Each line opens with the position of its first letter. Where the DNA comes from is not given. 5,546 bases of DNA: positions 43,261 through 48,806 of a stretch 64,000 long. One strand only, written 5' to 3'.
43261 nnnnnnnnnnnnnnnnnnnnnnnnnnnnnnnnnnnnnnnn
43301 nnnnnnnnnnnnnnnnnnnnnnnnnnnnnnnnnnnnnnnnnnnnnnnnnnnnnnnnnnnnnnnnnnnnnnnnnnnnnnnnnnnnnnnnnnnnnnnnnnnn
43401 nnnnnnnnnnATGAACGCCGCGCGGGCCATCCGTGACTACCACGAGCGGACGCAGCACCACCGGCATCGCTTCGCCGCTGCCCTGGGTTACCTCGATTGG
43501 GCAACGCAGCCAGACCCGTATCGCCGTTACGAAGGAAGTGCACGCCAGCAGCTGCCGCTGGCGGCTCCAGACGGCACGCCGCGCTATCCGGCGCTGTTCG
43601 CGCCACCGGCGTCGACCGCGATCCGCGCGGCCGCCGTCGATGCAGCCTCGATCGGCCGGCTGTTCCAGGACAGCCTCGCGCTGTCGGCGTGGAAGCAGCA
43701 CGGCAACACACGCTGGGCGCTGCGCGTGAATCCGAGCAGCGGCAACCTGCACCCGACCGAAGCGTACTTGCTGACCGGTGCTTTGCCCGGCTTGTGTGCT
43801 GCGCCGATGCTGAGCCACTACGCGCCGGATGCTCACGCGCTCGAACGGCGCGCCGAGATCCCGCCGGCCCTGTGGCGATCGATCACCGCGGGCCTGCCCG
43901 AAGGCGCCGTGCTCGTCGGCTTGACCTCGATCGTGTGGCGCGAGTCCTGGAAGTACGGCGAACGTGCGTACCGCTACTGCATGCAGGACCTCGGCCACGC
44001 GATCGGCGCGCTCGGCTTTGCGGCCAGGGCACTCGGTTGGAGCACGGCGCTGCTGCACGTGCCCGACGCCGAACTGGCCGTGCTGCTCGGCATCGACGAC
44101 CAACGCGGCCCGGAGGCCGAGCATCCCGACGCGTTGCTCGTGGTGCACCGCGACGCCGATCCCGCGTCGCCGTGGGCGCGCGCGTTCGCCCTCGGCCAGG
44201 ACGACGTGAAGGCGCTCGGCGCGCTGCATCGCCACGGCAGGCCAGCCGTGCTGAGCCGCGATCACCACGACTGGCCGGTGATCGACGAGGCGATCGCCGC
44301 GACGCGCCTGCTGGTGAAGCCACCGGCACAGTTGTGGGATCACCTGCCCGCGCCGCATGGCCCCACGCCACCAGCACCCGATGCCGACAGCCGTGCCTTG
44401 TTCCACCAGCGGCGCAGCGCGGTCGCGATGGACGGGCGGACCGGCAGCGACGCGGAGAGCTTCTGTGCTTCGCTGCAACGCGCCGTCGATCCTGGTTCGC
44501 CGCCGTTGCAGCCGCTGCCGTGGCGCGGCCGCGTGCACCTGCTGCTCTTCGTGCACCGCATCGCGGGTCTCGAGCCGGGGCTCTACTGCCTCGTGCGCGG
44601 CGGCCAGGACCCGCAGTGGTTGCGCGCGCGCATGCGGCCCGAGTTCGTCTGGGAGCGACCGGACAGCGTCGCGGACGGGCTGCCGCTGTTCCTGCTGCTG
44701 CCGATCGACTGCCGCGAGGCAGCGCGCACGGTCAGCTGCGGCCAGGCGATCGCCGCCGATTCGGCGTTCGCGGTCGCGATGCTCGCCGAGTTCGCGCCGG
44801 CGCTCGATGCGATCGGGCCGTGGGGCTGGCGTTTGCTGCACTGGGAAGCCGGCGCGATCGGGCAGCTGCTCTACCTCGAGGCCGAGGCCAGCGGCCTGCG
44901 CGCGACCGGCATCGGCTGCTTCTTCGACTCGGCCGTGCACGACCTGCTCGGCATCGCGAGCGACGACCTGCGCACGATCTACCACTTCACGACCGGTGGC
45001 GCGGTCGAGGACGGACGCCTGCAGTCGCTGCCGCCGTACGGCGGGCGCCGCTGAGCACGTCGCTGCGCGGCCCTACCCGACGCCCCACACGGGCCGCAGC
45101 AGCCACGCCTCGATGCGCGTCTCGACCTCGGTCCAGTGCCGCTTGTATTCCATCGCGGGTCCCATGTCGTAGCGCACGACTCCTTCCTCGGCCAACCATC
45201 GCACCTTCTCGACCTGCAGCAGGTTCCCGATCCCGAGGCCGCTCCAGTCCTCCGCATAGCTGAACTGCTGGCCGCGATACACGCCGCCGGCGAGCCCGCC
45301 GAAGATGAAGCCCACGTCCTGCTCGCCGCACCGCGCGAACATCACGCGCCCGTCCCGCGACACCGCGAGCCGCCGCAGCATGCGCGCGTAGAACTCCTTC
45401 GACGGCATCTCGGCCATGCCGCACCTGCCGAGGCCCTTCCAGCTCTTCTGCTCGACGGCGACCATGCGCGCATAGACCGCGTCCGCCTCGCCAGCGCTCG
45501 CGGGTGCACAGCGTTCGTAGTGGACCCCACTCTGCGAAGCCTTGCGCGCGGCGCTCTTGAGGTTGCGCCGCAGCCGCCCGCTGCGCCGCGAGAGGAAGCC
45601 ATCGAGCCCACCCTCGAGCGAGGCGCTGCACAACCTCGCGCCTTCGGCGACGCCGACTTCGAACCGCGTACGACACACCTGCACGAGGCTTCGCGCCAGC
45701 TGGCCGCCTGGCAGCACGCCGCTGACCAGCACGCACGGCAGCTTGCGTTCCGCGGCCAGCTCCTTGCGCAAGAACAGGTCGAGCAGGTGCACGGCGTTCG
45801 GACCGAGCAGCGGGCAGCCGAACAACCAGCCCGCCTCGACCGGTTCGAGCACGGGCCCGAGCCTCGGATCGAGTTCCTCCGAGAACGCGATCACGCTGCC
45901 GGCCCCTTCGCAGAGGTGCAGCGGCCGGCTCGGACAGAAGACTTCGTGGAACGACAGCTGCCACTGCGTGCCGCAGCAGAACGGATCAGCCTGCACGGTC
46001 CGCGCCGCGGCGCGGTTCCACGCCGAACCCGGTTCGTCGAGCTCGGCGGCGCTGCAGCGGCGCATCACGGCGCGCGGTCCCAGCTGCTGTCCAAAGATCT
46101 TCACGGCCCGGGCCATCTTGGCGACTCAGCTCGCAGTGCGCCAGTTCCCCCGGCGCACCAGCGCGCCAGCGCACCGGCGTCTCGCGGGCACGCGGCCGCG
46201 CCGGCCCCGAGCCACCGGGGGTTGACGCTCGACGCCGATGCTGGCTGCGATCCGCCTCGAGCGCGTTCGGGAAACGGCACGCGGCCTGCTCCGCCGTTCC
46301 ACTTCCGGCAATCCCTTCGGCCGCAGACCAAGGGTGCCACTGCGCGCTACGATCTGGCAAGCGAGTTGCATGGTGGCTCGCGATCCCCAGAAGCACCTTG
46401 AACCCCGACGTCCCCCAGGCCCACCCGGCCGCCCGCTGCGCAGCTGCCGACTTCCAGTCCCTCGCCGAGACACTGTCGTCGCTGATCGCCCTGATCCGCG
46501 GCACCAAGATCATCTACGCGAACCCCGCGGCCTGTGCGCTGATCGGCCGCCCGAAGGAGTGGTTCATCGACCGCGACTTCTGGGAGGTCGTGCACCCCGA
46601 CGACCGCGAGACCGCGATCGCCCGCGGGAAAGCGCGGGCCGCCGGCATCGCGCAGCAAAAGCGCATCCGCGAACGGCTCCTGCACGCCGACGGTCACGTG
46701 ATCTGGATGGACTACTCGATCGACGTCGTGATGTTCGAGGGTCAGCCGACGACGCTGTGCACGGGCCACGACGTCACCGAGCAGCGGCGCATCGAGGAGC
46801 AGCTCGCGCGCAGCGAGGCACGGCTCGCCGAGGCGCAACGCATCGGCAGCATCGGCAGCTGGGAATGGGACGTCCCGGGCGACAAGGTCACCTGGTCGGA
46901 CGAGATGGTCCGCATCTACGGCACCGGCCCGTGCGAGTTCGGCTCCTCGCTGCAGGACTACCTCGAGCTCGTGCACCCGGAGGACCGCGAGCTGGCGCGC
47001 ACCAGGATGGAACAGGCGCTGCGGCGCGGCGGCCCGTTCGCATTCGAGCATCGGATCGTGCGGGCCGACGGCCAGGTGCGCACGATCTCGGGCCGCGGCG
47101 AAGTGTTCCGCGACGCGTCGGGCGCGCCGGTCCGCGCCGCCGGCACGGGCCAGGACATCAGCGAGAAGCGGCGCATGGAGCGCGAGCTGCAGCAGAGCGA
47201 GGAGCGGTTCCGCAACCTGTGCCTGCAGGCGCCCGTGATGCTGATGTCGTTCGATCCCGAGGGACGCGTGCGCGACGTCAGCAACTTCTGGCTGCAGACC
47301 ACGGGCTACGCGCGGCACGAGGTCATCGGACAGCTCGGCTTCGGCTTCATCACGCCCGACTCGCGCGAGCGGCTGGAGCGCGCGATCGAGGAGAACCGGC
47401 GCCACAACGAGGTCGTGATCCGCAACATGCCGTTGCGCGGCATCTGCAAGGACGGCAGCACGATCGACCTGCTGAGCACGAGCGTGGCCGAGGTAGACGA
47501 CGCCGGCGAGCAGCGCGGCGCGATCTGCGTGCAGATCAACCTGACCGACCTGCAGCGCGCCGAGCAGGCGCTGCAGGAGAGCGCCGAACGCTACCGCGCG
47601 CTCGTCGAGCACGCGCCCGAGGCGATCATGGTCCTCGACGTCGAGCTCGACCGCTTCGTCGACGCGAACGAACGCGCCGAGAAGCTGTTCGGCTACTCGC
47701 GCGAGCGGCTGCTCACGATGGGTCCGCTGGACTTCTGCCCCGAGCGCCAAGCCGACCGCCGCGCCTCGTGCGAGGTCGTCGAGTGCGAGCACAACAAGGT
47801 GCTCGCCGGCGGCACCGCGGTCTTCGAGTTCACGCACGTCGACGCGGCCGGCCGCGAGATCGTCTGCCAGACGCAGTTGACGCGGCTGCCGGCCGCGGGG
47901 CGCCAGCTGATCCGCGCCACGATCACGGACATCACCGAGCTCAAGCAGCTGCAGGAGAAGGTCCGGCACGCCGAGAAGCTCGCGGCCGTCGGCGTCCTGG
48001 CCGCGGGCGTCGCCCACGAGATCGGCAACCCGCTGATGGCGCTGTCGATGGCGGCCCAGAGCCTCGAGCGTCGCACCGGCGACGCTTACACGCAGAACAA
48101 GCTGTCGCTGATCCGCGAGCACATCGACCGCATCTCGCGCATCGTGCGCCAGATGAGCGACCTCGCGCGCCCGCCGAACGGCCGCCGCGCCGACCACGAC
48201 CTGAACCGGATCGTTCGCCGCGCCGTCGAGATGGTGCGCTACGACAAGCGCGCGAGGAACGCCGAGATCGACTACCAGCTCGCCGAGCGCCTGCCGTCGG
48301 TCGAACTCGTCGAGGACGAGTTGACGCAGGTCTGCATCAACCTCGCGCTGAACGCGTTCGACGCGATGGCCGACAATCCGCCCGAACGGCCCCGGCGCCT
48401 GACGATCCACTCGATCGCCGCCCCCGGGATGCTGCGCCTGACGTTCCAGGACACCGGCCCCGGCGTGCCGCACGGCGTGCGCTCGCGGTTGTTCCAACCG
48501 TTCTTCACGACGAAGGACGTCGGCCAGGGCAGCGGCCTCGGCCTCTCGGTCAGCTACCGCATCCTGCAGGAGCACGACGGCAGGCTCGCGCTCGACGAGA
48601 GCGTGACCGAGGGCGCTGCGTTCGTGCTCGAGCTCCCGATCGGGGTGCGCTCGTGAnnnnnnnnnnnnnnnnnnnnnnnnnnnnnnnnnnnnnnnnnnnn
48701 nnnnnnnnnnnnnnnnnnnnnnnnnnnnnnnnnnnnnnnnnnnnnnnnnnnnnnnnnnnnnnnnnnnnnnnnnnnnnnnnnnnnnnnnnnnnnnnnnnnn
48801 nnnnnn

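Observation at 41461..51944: Two paralogous secreted proteins built from tandem NIDO-like (nidogen-type) domains bracket a sigma54 two-component system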

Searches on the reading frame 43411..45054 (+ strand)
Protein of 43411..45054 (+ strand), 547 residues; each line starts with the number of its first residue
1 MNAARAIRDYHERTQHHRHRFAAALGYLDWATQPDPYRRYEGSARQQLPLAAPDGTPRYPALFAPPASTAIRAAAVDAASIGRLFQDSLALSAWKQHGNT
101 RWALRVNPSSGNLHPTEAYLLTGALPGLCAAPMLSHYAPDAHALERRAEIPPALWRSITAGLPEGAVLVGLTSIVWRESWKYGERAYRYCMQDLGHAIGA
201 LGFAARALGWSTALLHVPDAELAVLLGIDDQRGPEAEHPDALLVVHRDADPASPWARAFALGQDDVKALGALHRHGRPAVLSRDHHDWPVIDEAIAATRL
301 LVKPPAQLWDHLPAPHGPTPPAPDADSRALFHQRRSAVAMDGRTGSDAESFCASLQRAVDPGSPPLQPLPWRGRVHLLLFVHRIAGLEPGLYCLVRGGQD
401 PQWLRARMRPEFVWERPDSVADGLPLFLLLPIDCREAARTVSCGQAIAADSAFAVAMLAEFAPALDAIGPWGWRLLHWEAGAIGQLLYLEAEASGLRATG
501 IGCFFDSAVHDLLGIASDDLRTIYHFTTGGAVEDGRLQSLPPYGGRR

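Call 24: search_protein_families(library=pfam, proteins=[window:43411-45054:+], max_evalue=0.001)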
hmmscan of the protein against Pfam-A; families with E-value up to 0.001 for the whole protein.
window:43411-45054:+ (547 aa): 1 family
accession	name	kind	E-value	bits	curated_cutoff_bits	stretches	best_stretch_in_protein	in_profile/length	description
PF00881.29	Nitroreductase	-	9.1e-16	58.9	23.5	2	102-230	25-156/167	Nitroreductase family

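Call 85: search_protein_families(library=ncbifam, proteins=[window:43411-45054:+], max_evalue=0.00001)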
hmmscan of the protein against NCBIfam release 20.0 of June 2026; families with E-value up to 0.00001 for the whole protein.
window:43411-45054:+ (547 aa): 2 families
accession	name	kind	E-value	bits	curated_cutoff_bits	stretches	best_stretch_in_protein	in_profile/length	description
TIGR03605.1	antibiot_sagB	domain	6.5e-23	81.1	78.4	1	79-231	3-161/173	SagB family peptide dehydrogenase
TIGR04511.1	SagB_rel_DH_2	exception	2.2e-17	63.2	240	1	74-229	191-354/380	putative peptide maturation dehydrogenase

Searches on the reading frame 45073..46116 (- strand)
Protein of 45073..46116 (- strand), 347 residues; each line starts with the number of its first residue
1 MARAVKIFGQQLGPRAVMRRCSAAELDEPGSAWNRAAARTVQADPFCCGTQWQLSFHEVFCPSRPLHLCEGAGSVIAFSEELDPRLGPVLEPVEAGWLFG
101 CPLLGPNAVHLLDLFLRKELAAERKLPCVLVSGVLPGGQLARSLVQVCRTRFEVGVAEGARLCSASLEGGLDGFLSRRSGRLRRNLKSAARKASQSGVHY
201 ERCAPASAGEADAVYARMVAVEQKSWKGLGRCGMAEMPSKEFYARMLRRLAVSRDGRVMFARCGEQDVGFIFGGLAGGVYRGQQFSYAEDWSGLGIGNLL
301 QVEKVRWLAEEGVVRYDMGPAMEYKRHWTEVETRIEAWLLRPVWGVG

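Call 24: search_protein_families(library=pfam, proteins=[window:45073-46116:-], max_evalue=0.001)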
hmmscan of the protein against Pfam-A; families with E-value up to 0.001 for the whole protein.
window:45073-46116:- (347 aa): 1 family
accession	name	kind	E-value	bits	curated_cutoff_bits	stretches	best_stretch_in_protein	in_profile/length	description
PF13480.13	Acetyltransf_6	-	6.9e-21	75.3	22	1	181-326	2-143/143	Acetyltransferase (GNAT) domain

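Call 85: search_protein_families(library=ncbifam, proteins=[window:45073-46116:-], max_evalue=0.00001)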
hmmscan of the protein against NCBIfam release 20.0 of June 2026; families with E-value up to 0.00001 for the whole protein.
window:45073-46116:- (347 aa): 0 families

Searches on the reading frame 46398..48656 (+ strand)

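Call 24: search_protein_families(library=pfam, proteins=[window:46398-48656:+], max_evalue=0.001)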
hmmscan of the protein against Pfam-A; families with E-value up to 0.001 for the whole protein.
window:46398-48656:+ (752 aa): 7 families
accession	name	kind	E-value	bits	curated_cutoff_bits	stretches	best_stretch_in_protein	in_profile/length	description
PF08447.18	PAS_3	-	5e-42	142.5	25.6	3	164-250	2-88/89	PAS fold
PF13426.13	PAS_9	-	1.7e-32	112.2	27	3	37-128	12-103/103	PAS domain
PF00989.32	PAS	-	3.4e-32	111.2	22.6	4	18-126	2-113/113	PAS fold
PF08448.16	PAS_4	-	1.9e-26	92.9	23.1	3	403-516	1-109/110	PAS fold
PF13188.13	PAS_8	-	1.4e-25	88.7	21.8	2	397-447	1-47/65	PAS domain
PF02518.31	HATPase_c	-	6.8e-19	68.8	26.4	1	639-748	3-109/111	Histidine kinase-, DNA gyrase B-, and HSP90-like ATPase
PF00512.31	HisKA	-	5.3e-11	42.8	26.9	1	534-594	5-65/66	His Kinase A (phospho-acceptor) domain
